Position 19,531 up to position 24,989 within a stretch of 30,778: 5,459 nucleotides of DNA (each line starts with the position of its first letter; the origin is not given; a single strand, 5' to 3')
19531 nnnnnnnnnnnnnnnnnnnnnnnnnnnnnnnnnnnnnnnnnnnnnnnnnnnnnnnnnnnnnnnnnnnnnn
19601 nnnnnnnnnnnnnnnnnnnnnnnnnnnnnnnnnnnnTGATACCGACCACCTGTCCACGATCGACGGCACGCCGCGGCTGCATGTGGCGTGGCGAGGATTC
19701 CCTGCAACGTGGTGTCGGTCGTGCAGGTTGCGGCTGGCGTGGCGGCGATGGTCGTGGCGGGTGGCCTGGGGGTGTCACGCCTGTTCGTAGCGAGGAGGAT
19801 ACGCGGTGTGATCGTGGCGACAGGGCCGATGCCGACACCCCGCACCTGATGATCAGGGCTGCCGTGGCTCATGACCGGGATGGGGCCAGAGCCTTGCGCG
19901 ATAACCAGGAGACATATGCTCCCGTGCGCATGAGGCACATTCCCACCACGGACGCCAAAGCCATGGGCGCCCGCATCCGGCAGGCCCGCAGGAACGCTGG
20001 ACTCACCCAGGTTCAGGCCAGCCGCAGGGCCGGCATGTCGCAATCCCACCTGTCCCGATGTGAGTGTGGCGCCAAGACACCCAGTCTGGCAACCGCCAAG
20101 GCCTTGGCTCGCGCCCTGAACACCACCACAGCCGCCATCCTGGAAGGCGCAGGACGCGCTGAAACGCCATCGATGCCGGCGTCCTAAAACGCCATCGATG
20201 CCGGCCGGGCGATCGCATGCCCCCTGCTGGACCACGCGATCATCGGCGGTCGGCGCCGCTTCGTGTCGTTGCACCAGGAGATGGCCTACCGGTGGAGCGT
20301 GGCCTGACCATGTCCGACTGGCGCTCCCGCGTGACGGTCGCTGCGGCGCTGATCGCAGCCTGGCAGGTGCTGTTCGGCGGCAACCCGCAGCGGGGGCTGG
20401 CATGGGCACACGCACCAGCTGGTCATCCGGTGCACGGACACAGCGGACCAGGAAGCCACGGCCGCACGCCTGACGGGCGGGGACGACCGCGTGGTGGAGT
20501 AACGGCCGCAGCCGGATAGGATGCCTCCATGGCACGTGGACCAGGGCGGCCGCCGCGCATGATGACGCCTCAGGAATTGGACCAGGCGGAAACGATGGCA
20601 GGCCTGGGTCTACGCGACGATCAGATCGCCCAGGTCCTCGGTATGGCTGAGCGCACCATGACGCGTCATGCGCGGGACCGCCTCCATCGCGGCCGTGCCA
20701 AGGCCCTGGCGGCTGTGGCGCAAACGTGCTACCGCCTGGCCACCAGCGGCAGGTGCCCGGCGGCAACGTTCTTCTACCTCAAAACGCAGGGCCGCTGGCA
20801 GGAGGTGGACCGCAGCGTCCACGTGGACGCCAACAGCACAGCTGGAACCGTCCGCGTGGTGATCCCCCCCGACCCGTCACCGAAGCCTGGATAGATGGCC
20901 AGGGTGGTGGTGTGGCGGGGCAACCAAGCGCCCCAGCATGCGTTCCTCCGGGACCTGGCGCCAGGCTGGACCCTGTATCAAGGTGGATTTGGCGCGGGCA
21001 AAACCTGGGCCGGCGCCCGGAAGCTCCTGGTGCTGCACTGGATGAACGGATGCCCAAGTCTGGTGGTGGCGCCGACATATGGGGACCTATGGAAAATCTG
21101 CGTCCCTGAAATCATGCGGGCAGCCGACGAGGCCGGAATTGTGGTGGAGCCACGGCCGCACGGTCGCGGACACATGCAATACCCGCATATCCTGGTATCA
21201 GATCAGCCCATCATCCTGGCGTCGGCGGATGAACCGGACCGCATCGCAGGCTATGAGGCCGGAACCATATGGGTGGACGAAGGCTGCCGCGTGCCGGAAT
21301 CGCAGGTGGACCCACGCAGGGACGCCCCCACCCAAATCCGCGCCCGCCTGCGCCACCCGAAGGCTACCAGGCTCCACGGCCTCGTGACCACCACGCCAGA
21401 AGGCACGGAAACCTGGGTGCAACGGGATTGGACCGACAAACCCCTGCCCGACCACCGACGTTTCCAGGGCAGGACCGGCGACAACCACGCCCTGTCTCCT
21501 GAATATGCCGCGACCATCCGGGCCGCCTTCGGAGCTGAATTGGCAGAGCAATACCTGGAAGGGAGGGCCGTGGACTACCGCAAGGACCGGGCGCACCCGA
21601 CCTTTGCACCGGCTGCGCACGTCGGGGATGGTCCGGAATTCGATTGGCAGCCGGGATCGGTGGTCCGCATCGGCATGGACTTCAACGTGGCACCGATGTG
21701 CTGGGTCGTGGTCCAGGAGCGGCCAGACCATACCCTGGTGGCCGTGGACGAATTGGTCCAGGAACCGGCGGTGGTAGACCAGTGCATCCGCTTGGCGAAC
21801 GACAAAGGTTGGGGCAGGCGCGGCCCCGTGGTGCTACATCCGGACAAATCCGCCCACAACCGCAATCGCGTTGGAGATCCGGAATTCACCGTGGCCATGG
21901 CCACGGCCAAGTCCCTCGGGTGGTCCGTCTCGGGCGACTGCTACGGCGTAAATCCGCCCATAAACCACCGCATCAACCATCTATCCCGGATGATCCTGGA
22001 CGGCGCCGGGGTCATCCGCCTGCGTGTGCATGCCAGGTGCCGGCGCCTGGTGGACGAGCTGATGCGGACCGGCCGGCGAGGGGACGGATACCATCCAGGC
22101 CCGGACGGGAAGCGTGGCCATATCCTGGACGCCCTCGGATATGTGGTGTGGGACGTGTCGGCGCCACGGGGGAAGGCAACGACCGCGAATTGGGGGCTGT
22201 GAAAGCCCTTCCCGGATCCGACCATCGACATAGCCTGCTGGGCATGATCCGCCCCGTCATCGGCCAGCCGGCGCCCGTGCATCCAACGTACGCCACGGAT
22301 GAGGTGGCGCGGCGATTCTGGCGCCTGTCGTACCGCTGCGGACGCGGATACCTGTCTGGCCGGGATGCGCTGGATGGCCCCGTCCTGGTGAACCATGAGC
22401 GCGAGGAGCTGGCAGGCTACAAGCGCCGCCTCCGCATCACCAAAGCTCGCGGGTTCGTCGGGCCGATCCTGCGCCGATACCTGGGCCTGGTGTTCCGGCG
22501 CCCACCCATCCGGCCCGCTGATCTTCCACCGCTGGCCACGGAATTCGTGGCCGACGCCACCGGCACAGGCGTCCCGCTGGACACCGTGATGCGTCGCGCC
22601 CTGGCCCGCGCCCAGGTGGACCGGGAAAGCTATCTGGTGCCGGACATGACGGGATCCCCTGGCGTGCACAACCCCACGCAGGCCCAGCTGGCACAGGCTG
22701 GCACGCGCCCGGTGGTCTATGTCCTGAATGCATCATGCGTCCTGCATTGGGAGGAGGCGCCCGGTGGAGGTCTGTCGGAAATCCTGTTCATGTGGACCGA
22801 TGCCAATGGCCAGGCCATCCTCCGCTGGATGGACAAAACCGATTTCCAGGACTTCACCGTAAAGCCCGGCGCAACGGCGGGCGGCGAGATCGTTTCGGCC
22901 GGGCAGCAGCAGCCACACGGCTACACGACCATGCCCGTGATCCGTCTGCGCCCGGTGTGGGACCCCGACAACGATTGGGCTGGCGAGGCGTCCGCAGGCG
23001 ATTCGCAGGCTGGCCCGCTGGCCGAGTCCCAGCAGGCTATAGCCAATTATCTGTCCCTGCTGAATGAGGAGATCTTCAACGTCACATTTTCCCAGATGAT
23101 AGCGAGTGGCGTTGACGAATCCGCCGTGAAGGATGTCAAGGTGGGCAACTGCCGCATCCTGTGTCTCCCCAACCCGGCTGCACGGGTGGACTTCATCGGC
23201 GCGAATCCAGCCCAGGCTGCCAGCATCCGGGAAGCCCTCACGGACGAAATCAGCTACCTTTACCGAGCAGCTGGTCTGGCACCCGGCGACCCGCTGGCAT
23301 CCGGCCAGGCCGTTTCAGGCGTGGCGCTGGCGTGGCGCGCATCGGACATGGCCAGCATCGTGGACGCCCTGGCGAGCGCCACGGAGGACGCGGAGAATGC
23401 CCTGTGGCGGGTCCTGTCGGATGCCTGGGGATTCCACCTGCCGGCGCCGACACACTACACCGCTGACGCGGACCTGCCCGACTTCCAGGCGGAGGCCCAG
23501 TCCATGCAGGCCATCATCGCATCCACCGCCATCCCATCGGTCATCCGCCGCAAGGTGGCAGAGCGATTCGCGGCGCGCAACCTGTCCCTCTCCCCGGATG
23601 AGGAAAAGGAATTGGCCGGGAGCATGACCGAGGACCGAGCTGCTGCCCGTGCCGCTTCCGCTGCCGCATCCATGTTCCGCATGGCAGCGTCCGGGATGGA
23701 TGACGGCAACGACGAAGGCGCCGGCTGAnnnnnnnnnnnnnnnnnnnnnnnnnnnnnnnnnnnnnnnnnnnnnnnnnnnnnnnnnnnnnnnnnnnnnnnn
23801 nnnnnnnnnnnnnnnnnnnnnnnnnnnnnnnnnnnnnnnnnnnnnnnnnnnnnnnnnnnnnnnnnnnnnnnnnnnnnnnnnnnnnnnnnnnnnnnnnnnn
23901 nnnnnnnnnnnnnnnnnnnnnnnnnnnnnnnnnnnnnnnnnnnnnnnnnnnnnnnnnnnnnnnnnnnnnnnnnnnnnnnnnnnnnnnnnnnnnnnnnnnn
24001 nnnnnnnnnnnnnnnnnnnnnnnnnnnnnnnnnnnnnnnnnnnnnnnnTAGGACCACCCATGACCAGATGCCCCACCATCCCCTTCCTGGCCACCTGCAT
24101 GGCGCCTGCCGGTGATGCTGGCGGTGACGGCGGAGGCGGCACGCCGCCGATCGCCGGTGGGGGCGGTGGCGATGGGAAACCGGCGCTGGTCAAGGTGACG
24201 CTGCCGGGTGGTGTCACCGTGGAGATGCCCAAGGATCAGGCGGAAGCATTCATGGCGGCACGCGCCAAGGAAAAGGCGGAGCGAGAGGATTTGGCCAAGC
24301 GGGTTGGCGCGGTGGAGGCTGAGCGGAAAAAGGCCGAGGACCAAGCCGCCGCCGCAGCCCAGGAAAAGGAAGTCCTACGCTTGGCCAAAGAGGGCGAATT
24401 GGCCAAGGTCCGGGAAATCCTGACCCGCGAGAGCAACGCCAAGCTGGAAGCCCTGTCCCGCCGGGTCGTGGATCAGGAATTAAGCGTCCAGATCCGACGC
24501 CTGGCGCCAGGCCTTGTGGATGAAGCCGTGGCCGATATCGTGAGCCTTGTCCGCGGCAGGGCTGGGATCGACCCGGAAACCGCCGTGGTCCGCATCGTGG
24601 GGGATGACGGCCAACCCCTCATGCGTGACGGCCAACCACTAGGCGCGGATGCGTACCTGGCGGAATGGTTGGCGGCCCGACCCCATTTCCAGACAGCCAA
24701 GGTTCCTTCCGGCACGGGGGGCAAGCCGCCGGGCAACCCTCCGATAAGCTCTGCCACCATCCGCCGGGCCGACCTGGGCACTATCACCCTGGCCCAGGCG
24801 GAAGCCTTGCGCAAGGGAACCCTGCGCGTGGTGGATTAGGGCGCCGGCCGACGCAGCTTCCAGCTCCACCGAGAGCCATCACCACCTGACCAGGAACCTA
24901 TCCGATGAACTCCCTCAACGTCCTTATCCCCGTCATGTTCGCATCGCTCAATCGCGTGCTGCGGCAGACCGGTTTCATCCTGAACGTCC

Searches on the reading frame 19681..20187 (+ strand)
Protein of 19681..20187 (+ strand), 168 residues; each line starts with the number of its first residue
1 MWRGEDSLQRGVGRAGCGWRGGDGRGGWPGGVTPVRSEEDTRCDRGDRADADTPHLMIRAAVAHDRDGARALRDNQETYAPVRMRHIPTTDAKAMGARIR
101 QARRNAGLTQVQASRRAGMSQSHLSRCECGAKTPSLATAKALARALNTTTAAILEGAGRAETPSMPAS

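Call 13: search_protein_families(library=pfam, max_evalue=0.01, proteins=[window:19681-20187:+])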
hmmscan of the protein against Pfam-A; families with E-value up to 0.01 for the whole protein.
window:19681-20187:+ (168 aa): 3 families
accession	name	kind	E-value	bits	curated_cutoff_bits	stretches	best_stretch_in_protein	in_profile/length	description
PF13560.12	HTH_31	-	1.8e-14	54.2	27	1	94-151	1-59/64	Helix-turn-helix domain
PF01381.28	HTH_3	-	2e-12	47.3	23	1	99-150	1-52/55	Helix-turn-helix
PF12844.13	HTH_19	-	1.4e-06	28.5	30.2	1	96-158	1-63/64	Helix-turn-helix domain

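Call 14: search_protein_families(library=phrogs, max_evalue=0.01, proteins=[window:19681-20187:+])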
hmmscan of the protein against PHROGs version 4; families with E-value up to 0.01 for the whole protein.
window:19681-20187:+ (168 aa): 23 families
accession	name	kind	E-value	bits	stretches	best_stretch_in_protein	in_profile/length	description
phrog_5823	-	transcription regulation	2.7e-14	54.1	1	91-157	3-70/404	transcriptional regulator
phrog_8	-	transcription regulation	9.1e-11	42.8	1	90-154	72-136/346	transcriptional regulator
phrog_3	-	transcription regulation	5.8e-10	40.5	1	82-148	76-139/430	transcriptional repressor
phrog_4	-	transcription regulation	1.7e-09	38.1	1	90-161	132-199/400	transcriptional repressor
phrog_1373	-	transcription regulation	1.2e-08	36.1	1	94-149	63-118/166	transcriptional regulator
phrog_2328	-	transcription regulation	2.1e-08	35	1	84-154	7-75/128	transcriptional repressor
phrog_2439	-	transcription regulation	5.7e-08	33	1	92-150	5-63/367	transcriptional regulator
phrog_2967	-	transcription regulation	1.8e-07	32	1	91-157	7-73/225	transcriptional regulator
phrog_7241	-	transcription regulation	5.7e-06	27.4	1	85-152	49-119/122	transcriptional regulator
phrog_4583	-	transcription regulation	6.2e-06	27.1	1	92-156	8-72/81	transcriptional repressor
phrog_4268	-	transcription regulation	1.2e-05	26.5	1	62-149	4-88/96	transcriptional repressor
phrog_2104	-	unknown function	1.8e-05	25.9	1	67-143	21-88/103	-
phrog_6831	-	transcription regulation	4.4e-05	24.4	1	104-144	15-56/68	transcriptional regulator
phrog_9908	-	DNA, RNA and nucleotide metabolism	0.00017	21.8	1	87-142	6-61/282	DNA binding protein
phrog_4836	-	transcription regulation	0.00039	21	1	91-157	72-138/194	CII-like regulator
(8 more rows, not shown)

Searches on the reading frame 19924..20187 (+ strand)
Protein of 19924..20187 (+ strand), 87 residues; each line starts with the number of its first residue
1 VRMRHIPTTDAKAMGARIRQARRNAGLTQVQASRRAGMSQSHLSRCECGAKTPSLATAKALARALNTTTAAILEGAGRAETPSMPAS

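Call 78: search_protein_families(library=ncbifam, max_evalue=1, proteins=[window:19924-20187:+])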
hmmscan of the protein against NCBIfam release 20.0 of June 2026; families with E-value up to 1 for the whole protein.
window:19924-20187:+ (87 aa): 20 families
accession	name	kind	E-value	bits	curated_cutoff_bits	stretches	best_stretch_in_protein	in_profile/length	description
NF041951.1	phage_RstR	subfamily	2.6e-09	37.3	80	1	14-74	3-63/108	RstR family transcriptional repressor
NF006015.0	PRK08154.1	subfamily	4.7e-09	35.8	204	1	12-76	29-93/314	anaerobic benzoate catabolism transcriptional regulator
TIGR03070.1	couple_hipB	subfamily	2.9e-08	33.5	71.65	1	13-67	2-56/58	type II toxin-antitoxin system Y4mF family antitoxin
NF007257.0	PRK09706.1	subfamily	1.7e-07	31.1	101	1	10-76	2-68/135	transcriptional repressor DicA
TIGR03830.1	CxxCG_CxxCG_HTH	subfamily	2.4e-07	30.6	61.8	1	10-65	62-116/127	type II TA system antitoxin MqsA family protein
NF010465.0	PRK13890.1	equivalog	8.2e-06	25.9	96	1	24-75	16-67/121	conjugal transfer protein TrbA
TIGR00270.2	TIGR00270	equivalog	1.8e-05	24.6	110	1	15-68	77-130/159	multiprotein bridging factor aMBF1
NF007408.0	PRK09943.1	equivalog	2e-05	24.2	211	1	11-66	5-60/185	HTH-type transcriptional regulator PuuR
NF041677.1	trans_regClgR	equivalog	2.2e-05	24.5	170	1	13-78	8-73/113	transcriptional regulator ClgR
NF046032.1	TransRegSlrRBacil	equivalog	0.0033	17.5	250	1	15-67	3-56/149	HTH-type transcriptional regulator SlrR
NF007271.0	PRK09726.1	equivalog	0.0089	16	79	1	17-68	16-67/88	type II toxin-antitoxin system antitoxin HipB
NF008109.0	PRK10856.1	equivalog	0.015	15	208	1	9-49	10-50/334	cytoskeleton protein RodZ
NF041575.1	antitoxPezA_Strep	equivalog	0.016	15.2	290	1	14-65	2-53/158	type II toxin-antitoxin system antitoxin PezA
TIGR02684.1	dnstrm_HI1420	hypoth_equivalog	0.018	15.2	53.7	1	8-69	27-86/89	addiction module antidote protein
NF038139.1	Reg_Aceta_RamB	equivalog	0.024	13.3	700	1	14-51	3-40/465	acetate metabolism transcriptional regulator RamB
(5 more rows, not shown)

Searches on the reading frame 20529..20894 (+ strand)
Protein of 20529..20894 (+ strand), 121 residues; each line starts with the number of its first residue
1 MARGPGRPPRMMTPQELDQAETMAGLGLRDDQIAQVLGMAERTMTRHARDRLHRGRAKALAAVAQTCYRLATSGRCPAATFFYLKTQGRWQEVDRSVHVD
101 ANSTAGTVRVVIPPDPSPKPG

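Call 15: search_protein_families(library=phrogs, max_evalue=0.001, proteins=[window:20529-20894:+])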
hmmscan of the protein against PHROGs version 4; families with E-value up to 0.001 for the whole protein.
window:20529-20894:+ (121 aa): 3 families
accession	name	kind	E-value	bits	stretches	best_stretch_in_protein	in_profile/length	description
phrog_309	-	head and packaging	1.7e-10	42.4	1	6-98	136-258/319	terminase small subunit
phrog_12540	-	unknown function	8e-08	33.6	1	6-81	18-96/153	-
phrog_664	-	DNA, RNA and nucleotide metabolism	1.2e-07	32.8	1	3-69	77-142/210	DNA binding protein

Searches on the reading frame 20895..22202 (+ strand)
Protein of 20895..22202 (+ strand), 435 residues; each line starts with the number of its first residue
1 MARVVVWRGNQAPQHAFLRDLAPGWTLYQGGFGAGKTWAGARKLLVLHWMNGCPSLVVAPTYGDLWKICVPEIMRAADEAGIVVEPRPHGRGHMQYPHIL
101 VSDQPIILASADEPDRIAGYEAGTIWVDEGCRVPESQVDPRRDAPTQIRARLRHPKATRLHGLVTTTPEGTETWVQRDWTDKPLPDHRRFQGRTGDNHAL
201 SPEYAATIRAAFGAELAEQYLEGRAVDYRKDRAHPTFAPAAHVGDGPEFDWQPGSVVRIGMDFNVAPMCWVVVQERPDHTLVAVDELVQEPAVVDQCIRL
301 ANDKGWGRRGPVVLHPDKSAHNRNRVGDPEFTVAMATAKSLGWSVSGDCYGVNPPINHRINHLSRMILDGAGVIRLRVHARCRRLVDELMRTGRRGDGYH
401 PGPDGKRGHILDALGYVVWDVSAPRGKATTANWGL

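Call 15: search_protein_families(library=phrogs, max_evalue=0.001, proteins=[window:20895-22202:+])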
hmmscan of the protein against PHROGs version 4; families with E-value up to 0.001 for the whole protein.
window:20895-22202:+ (435 aa): 3 families
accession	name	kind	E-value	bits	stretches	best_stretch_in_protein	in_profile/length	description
phrog_2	-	head and packaging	2.7e-23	83.6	1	13-422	269-593/807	terminase large subunit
phrog_38319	-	unknown function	5.3e-13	50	1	21-273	16-269/271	-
phrog_10250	-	head and packaging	2.1e-05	25.4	1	256-418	45-212/228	terminase large subunit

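Call 20: find_related_loci(query=window:20895-22202:+, collection=viral_contigs, flank=10000)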
Query window:20895-22202:+ (435 aa) in viral_contigs; peptide patterns used: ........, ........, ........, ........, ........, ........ (x = any residue, [..] = any of these).
12 stretches matched a pattern; 5 encode a relative of the query (tblastn E <= 1e-3); 5 distinct loci.
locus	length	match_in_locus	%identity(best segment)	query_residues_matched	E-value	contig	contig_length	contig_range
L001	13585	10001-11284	75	4-435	0e+0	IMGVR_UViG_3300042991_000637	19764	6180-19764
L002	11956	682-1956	57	6-421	1e-162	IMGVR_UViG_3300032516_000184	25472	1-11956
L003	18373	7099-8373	57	6-421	3e-161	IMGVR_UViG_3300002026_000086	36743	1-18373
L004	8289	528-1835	55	6-432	8e-161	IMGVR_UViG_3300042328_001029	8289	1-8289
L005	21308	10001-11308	55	6-432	1e-160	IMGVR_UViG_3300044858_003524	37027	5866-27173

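Call 29: search_protein_families(library=pfam, max_evalue=0.01, proteins=[L001:6106-6801:+, L001:6701-7402:+, L001:7418-7804:+, L001:7929-8330:+, L001:9002-9589:+, L001:9599-9994:+, L001:4802-6127:-, L001:5278-5667:-, L001:3953-4798:-, L001:3526-4041:-])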
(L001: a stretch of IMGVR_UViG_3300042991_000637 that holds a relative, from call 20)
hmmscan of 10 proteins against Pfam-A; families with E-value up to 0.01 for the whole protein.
L001:6106-6801:+ (231 aa): 0 families

L001:6701-7402:+ (233 aa): 0 families

L001:7418-7804:+ (128 aa): 0 families

L001:7929-8330:+ (133 aa): 0 families

L001:9002-9589:+ (195 aa): 1 family
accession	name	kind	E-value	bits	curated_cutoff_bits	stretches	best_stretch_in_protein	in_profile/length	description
PF02195.25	ParB_N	-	4.5e-06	27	26.3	1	27-108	7-93/95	ParB N-terminal domain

L001:9599-9994:+ (131 aa): 0 families

L001:4802-6127:- (441 aa): 0 families

L001:5278-5667:- (129 aa): 0 families

L001:3953-4798:- (281 aa): 1 family
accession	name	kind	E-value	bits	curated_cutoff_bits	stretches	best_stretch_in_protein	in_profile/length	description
PF10065.14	DUF2303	-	1.1e-40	140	26.6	1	57-270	57-267/269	Uncharacterized conserved protein (DUF2303)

L001:3526-4041:- (171 aa): 1 family
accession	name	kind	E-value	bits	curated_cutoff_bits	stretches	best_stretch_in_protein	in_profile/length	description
PF02624.21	YcaO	-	0.0003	20.7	25.7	1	87-167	243-323/325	YcaO cyclodehydratase, ATP-ad Mg2+-binding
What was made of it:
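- L001 has a ParB_N protein (call 29).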

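Call 33: find_related_loci(query=A1, collection=metagenome_contigs, flank=10000)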
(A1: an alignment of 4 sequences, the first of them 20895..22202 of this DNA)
Query A1 (435 aa) in metagenome_contigs; peptide patterns used: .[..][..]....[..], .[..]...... (x = any residue, [..] = any of these).
529 stretches matched a pattern; 136 encode a relative of the query (tblastn E <= 1e-3); the best 80 are kept; 80 distinct loci.
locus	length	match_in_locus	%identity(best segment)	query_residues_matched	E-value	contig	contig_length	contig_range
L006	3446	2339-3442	75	4-374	0e+0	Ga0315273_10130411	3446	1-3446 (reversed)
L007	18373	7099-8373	57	6-421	4e-160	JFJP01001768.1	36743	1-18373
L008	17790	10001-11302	46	5-434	2e-127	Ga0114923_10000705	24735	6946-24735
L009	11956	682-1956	57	6-421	2e-161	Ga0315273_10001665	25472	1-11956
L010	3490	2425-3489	38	3-356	1e-73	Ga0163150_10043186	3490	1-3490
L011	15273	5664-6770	32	10-389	1e-57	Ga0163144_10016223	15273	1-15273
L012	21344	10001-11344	30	10-434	3e-47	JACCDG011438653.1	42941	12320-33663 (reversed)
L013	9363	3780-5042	31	14-418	3e-46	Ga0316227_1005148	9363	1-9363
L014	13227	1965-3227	31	14-418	3e-46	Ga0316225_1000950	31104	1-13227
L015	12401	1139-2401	31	14-418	3e-46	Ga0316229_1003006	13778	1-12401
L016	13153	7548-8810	31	14-418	3e-46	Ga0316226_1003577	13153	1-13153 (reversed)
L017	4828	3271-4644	28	10-418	5e-41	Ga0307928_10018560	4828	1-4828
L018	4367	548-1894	30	4-434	3e-38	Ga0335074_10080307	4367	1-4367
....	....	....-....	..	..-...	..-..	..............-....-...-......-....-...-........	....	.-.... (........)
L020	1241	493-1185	35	10-238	4e-37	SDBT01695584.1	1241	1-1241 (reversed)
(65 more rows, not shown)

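Call 34: find_related_loci(query=A1, collection=genome_contigs, flank=10000)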
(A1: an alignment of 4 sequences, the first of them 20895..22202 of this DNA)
Query A1 (435 aa) in genome_contigs; peptide patterns used: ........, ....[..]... (x = any residue, [..] = any of these).
31 stretches matched a pattern; 1 encode a relative of the query (tblastn E <= 1e-3); 1 distinct loci.
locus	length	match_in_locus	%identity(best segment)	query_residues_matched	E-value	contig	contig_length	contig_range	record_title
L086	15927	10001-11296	54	7-435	5e-153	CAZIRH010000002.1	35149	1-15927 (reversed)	MAG TPA_asm: uncultured Solibacteraceae bacterium isolate binchicken_co376_52 genome assembly, contig: NODE_965_length_3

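Call 55: search_protein_families(library=phrogs, max_evalue=0.01, proteins=[L001:6106-6801:+, L001:6701-7402:+, L001:7418-7804:+])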
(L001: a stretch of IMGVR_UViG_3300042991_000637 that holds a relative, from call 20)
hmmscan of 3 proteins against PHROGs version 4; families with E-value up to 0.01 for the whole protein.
L001:6106-6801:+ (231 aa): 0 families

L001:6701-7402:+ (233 aa): 0 families

L001:7418-7804:+ (128 aa): 0 families

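Call 75: search_protein_families(library=pfam, max_evalue=1, proteins=[L001:6106-6801:+])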
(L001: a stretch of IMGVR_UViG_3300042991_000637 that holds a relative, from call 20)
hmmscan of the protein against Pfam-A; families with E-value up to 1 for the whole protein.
L001:6106-6801:+ (231 aa): 0 families

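Call 78: search_protein_families(library=ncbifam, max_evalue=1, proteins=[L001:6106-6801:+])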
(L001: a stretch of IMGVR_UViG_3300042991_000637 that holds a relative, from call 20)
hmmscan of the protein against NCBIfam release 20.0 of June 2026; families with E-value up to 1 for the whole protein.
L001:6106-6801:+ (231 aa): 1 family
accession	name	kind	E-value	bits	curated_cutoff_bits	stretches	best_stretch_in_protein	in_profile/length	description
NF050133.1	TransRegFabT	equivalog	0.022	15.1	200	1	29-83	33-88/138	fatty acid biosynthesis transcriptional regulator FabT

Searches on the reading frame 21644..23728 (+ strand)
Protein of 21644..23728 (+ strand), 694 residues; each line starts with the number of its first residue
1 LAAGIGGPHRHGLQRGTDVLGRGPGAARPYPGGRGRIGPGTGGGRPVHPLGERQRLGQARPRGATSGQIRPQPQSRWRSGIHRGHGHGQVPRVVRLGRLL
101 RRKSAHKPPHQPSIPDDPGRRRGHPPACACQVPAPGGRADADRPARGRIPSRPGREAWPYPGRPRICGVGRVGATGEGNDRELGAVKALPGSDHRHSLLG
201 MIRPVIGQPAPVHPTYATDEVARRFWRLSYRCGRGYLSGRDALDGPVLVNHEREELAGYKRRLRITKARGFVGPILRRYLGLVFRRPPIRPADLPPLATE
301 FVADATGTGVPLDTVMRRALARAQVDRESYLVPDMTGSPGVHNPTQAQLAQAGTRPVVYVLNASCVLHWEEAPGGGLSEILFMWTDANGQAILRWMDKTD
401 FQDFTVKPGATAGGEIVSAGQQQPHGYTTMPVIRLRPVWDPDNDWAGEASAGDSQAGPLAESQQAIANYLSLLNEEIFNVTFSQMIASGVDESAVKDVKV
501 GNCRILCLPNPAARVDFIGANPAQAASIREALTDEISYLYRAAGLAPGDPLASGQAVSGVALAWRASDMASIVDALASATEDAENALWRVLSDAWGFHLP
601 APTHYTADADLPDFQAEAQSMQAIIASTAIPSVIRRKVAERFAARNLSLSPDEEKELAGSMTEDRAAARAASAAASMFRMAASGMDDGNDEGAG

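Call 15: search_protein_families(library=phrogs, max_evalue=0.001, proteins=[window:21644-23728:+])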
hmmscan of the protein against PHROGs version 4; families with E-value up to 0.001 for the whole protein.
window:21644-23728:+ (694 aa): 1 family
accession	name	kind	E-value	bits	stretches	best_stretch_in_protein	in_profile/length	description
phrog_145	-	head and packaging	4.5e-33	115.7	1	248-657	45-459/493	portal protein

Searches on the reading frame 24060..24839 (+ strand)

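Call 15: search_protein_families(library=phrogs, max_evalue=0.001, proteins=[window:24060-24839:+])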
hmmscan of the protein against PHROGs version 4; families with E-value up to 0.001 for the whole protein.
window:24060-24839:+ (259 aa): 2 families
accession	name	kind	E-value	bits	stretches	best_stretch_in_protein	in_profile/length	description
phrog_206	-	head and packaging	4.5e-15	57.1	1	56-249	39-247/263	head scaffolding protein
phrog_530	-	head and packaging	0.0007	19.8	1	38-124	204-274/390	head maturation protease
